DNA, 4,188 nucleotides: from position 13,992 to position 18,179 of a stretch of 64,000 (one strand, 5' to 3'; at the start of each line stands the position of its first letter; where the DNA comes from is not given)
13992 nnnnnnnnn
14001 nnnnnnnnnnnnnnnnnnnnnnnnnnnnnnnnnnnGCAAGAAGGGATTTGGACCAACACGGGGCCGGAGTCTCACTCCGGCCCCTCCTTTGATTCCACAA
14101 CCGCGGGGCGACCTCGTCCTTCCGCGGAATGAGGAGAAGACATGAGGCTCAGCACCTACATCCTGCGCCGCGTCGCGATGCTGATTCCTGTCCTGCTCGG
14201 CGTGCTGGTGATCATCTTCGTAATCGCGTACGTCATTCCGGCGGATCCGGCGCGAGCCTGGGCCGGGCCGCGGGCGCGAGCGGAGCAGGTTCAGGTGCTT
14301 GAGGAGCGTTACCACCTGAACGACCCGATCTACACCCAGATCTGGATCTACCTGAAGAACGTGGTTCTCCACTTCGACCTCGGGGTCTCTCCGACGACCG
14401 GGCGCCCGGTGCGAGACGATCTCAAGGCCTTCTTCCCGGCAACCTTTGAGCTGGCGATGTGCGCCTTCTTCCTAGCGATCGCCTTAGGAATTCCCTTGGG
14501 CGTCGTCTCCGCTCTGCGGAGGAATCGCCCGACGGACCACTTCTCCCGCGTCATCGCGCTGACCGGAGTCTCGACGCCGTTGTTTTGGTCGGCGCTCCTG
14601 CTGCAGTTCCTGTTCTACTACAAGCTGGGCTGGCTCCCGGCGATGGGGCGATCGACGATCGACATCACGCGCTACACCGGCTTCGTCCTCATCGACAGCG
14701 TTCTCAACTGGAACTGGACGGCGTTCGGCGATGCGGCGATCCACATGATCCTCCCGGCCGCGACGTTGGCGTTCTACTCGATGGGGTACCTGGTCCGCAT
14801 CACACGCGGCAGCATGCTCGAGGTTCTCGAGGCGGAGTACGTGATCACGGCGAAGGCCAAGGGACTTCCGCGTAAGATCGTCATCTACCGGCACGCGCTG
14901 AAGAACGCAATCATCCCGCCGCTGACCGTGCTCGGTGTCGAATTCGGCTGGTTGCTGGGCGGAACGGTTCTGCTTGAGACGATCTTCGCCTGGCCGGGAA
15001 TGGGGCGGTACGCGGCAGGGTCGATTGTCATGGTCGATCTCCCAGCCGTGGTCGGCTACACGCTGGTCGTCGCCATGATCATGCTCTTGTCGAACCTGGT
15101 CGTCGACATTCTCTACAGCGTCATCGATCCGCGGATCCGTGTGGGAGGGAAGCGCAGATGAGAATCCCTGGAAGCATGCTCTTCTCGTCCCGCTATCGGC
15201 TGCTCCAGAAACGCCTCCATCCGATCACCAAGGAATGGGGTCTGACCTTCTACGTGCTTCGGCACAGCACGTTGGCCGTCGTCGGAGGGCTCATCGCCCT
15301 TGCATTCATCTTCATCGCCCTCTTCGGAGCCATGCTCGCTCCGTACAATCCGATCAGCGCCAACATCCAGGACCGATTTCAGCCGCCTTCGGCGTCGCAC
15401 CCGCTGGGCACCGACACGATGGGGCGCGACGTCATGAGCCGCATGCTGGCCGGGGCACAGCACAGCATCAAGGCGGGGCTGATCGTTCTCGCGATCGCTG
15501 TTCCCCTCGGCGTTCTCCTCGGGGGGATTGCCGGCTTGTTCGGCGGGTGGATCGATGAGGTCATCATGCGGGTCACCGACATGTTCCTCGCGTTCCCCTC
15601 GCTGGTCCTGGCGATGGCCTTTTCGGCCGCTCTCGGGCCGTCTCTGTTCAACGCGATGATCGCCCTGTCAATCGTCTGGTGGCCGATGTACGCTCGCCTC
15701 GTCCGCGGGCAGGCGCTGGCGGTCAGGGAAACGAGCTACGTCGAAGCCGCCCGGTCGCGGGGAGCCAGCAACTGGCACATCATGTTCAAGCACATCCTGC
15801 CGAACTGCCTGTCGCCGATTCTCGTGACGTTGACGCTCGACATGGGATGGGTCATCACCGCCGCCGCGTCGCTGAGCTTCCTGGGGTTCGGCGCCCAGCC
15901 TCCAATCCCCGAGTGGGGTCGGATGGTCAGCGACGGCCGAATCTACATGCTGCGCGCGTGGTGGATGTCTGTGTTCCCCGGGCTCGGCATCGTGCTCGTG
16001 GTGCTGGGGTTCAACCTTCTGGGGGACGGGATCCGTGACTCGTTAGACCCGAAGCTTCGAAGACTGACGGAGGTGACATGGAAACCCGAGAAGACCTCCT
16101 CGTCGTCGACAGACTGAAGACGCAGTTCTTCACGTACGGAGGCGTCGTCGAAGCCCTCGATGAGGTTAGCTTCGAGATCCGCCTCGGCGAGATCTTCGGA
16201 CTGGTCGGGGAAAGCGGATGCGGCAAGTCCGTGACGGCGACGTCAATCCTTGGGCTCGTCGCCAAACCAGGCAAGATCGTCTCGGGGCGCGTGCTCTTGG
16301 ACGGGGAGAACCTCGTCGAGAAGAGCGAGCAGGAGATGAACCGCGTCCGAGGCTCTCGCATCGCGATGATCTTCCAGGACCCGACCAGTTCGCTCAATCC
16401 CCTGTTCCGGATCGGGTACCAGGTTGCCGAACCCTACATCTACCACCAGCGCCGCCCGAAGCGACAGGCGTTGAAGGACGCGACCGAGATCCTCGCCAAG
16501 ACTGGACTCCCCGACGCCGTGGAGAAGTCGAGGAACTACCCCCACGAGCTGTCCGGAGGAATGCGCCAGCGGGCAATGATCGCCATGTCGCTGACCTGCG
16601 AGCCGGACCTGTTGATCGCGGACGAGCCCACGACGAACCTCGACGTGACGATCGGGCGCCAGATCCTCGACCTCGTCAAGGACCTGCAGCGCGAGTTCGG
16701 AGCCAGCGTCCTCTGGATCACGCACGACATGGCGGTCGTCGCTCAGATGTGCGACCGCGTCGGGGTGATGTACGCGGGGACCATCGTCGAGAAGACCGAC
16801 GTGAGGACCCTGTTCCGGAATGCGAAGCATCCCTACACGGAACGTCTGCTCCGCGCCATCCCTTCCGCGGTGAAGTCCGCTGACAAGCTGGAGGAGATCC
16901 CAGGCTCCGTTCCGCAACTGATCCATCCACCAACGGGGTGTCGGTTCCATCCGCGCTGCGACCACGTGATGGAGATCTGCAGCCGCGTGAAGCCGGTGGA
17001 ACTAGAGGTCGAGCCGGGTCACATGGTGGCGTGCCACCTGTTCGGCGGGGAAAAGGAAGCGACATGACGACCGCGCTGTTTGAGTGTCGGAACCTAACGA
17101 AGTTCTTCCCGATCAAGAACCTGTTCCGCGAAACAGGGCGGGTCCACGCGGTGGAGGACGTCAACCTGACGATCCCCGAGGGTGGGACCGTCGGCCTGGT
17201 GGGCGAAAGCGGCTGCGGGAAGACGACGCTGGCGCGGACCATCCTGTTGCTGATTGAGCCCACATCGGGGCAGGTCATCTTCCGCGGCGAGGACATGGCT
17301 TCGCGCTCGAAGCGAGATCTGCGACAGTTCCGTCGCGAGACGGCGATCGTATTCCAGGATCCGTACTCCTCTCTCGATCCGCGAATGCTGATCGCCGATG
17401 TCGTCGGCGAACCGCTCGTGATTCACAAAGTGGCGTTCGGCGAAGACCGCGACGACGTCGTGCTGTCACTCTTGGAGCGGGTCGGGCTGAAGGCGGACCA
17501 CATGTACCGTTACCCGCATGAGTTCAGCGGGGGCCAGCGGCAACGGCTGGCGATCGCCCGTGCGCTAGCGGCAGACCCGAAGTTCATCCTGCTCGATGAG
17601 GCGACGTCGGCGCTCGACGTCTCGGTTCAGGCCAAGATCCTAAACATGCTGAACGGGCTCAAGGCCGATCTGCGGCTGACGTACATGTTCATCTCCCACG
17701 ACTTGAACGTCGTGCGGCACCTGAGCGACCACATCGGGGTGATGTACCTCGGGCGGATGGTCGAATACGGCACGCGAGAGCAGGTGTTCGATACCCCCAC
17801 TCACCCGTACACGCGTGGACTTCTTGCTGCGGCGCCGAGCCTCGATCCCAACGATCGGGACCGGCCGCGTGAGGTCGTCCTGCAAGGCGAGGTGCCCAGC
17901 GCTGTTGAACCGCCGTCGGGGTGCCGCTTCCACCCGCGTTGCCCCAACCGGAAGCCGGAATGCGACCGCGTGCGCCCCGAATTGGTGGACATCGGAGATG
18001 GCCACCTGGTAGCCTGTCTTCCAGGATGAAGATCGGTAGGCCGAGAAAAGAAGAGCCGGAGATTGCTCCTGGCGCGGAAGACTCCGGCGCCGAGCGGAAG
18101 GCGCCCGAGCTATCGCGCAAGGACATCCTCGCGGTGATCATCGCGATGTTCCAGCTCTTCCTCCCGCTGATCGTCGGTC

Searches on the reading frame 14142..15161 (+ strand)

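Call 38: search_protein_families(library=pfam, proteins=[window:14142-15161:+], max_evalue=0.00001)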
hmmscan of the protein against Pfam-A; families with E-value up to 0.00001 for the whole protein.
window:14142-15161:+ (339 aa): 2 families
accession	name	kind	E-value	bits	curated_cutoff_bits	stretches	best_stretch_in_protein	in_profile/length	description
PF00528.27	BPD_transp_1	-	4.7e-39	134.5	26.4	1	116-333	1-183/184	Binding-protein-dependent transport system inner membrane component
PF19300.4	BPD_transp_1_N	-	2.7e-10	40.9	23.8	1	5-80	3-78/114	Binding-prot-dependent transport system membrane comp, N-term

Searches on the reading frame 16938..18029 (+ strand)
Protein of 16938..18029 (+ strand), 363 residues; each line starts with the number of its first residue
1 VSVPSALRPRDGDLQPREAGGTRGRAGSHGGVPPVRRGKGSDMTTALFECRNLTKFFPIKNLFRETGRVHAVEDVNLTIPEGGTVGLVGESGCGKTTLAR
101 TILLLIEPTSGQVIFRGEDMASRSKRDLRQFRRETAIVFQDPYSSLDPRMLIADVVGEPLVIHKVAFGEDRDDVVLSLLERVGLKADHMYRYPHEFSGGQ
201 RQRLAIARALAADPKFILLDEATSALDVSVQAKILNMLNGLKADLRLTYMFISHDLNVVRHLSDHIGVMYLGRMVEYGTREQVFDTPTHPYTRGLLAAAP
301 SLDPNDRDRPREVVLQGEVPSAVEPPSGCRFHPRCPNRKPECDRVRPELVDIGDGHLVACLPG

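Call 29: search_protein_families(library=pfam, proteins=[window:16938-18029:+])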
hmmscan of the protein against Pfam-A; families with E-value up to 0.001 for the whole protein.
window:16938-18029:+ (363 aa): 5 families
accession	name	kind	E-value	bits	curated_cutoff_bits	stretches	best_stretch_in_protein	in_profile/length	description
PF00005.33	ABC_tran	-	2.6e-34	119.2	25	1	73-224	2-137/137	ABC transporter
PF08352.17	oligo_HPY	-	1.6e-20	73.7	27.1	1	275-342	1-65/65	Oligopeptide/dipeptide transporter, C-terminal region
PF13304.12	AAA_21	-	1.3e-05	25.9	27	0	191-259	233-303/304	AAA domain, putative AbiEii toxin, Type IV TA system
PF13401.12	AAA_22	-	2.4e-05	25.1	27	1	87-238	10-104/130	AAA domain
PF02463.25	SMC_N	-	2.8e-05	24.1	40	1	173-270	121-213/220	RecF/RecN/SMC N terminal domain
